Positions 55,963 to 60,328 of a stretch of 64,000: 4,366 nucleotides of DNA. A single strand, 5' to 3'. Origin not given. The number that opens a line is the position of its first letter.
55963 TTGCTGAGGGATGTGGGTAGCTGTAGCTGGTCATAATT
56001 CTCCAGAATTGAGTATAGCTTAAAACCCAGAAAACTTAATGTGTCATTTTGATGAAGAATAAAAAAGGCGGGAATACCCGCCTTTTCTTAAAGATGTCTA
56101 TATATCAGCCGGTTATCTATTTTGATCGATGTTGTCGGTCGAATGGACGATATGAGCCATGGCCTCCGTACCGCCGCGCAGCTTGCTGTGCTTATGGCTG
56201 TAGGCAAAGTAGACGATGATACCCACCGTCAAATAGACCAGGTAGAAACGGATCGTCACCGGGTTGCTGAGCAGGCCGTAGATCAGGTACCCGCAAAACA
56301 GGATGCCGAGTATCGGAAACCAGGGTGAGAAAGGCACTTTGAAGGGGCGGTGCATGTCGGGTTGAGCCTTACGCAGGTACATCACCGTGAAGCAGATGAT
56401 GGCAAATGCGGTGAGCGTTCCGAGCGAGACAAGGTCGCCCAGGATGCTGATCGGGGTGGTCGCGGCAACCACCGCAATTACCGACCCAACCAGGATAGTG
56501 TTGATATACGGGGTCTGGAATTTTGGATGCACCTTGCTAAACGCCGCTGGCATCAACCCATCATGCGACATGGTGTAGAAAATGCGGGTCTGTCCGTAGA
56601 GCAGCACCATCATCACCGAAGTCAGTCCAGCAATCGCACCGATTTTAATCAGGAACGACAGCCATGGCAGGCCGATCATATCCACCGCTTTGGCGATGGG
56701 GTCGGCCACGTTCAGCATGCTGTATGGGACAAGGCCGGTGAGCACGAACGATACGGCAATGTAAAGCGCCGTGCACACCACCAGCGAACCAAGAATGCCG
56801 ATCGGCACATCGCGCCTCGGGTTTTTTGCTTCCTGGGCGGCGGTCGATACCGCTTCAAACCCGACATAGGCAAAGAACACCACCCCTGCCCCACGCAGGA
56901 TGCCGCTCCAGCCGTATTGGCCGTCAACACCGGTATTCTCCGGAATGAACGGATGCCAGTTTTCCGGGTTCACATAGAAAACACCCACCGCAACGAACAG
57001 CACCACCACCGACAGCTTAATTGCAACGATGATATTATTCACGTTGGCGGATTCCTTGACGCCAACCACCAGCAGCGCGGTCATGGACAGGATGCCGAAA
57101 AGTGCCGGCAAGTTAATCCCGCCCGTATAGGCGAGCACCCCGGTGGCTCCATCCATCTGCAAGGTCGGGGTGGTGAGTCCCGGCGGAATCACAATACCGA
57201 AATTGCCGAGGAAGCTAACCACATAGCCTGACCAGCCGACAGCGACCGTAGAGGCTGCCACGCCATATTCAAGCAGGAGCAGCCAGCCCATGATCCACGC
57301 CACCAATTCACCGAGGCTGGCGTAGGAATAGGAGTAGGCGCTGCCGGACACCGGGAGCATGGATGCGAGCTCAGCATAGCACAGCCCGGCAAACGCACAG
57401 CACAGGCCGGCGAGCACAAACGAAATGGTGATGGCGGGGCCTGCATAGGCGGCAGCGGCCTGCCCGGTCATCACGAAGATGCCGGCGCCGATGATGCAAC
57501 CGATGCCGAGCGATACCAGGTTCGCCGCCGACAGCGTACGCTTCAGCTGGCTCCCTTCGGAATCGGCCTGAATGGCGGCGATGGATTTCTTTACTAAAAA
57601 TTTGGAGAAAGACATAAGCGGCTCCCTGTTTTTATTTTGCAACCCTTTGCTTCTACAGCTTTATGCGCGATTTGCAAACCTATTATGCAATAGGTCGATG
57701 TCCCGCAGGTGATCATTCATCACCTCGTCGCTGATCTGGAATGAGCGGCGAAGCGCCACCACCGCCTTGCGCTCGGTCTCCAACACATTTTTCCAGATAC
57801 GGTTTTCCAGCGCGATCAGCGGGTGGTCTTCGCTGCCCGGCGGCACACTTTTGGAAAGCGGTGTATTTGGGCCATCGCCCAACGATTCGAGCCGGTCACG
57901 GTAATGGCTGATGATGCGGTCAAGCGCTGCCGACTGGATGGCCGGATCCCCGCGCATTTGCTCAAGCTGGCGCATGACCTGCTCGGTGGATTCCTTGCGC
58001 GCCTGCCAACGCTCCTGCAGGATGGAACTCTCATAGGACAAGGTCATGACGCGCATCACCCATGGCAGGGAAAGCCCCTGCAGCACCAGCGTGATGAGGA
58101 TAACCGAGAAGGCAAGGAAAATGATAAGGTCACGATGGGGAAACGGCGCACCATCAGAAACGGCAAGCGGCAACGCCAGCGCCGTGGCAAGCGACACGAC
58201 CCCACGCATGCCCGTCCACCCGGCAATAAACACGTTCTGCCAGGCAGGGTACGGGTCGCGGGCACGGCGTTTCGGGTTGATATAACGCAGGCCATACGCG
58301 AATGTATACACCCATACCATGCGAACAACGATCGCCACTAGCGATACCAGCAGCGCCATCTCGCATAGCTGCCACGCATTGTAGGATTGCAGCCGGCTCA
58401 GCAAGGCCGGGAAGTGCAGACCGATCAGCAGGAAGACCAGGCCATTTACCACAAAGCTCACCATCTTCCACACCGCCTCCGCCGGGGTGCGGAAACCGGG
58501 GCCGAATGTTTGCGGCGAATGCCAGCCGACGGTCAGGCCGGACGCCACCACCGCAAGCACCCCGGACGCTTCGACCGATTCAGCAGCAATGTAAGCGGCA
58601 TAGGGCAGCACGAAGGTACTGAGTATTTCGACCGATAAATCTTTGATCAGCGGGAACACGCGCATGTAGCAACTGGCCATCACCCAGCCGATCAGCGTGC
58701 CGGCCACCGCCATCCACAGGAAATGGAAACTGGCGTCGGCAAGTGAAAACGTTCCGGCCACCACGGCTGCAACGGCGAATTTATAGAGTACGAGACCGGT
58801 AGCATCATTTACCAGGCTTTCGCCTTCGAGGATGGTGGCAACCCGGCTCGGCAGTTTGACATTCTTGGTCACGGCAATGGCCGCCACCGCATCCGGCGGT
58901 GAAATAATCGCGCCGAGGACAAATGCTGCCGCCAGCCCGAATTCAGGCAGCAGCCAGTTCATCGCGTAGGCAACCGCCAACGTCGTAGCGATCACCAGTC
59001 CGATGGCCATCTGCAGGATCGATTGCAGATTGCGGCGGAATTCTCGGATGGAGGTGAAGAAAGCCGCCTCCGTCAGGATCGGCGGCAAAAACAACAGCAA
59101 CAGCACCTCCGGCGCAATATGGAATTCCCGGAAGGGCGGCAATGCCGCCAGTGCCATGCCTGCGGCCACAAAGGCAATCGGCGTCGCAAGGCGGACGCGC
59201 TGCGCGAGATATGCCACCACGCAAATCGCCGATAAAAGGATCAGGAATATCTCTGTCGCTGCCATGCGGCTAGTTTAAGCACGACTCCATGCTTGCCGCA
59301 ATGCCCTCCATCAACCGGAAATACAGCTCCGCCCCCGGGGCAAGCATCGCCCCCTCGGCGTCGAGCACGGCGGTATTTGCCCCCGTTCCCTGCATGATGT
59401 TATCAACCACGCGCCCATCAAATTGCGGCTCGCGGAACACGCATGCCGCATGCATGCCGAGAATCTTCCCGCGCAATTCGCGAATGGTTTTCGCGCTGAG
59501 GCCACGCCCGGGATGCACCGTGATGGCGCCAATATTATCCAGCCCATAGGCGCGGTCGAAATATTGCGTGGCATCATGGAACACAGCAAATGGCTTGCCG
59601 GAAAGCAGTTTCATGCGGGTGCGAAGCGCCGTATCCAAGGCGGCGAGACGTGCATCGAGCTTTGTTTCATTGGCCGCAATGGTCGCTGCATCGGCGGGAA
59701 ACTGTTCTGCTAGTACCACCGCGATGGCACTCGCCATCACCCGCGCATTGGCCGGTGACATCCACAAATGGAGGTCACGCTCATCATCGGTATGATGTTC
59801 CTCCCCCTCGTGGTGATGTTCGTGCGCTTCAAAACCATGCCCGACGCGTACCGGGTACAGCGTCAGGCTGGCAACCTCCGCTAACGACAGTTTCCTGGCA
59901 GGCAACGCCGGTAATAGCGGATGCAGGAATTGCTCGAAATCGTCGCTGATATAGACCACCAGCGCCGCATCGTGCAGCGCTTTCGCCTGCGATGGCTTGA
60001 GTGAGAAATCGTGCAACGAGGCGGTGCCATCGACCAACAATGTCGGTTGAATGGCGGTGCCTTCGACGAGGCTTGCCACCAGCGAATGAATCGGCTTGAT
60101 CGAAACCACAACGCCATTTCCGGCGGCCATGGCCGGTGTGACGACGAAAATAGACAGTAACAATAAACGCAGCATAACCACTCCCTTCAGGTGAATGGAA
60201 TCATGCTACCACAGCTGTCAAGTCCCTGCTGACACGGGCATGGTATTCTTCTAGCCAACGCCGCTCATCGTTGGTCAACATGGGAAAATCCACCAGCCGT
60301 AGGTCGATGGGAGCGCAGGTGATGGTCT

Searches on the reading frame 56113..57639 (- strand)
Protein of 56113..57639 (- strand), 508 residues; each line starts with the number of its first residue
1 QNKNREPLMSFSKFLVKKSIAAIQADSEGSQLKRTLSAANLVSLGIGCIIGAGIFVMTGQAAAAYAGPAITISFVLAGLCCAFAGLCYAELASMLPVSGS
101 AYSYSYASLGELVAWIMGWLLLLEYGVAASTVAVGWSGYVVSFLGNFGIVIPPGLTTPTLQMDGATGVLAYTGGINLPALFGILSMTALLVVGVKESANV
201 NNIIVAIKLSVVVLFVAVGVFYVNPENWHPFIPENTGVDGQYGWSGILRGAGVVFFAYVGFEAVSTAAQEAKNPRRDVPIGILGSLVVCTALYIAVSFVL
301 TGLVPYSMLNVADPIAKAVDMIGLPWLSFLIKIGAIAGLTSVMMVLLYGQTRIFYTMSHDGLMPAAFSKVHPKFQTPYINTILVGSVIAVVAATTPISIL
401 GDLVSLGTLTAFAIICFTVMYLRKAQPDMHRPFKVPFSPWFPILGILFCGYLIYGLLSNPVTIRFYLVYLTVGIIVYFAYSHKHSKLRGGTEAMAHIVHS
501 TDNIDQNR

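Call 71: search_protein_families(library=pfam, proteins=[window:56113-57639:-], max_evalue=0.00001)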
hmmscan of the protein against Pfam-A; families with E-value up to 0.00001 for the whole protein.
window:56113-57639:- (508 aa): 2 families
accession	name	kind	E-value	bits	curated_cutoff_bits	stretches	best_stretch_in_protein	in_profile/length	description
PF13520.12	AA_permease_2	-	1.9e-54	185.7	27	1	40-464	5-412/427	Amino acid permease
PF00324.27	AA_permease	-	2.3e-48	165.5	24.6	1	42-480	3-455/470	Amino acid permease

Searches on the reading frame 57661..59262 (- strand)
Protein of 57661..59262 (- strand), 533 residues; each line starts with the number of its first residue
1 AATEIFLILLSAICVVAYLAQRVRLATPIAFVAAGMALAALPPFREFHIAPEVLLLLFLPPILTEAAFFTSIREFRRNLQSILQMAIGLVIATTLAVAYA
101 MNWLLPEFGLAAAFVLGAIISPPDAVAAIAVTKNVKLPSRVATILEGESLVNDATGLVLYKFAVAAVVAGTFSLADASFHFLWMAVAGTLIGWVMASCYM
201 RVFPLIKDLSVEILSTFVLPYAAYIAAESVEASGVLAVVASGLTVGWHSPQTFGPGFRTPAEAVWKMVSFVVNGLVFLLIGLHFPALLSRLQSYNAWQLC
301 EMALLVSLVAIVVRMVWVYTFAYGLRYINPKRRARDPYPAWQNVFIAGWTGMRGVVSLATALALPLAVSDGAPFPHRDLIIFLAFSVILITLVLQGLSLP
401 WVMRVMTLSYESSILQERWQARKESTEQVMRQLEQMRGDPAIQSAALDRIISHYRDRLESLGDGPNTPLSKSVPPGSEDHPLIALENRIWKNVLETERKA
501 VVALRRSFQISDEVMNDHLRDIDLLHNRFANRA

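Call 71: search_protein_families(library=pfam, proteins=[window:57661-59262:-], max_evalue=0.00001)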
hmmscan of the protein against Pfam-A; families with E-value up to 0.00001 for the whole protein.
window:57661-59262:- (533 aa): 1 family
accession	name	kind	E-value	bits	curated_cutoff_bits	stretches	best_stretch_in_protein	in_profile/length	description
PF00999.27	Na_H_Exchanger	-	4.4e-60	203.9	26.2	1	12-404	4-374/375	Sodium/hydrogen exchanger, transmembrane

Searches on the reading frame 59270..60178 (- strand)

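Call 71: search_protein_families(library=pfam, proteins=[window:59270-60178:-], max_evalue=0.00001)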
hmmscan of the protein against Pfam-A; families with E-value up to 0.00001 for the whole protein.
window:59270-60178:- (302 aa): 1 family
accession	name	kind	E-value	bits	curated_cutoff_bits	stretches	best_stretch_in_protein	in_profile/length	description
PF01297.22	ZnuA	-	8.9e-56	189.7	29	1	23-299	1-262/263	Zinc-uptake complex component A periplasmic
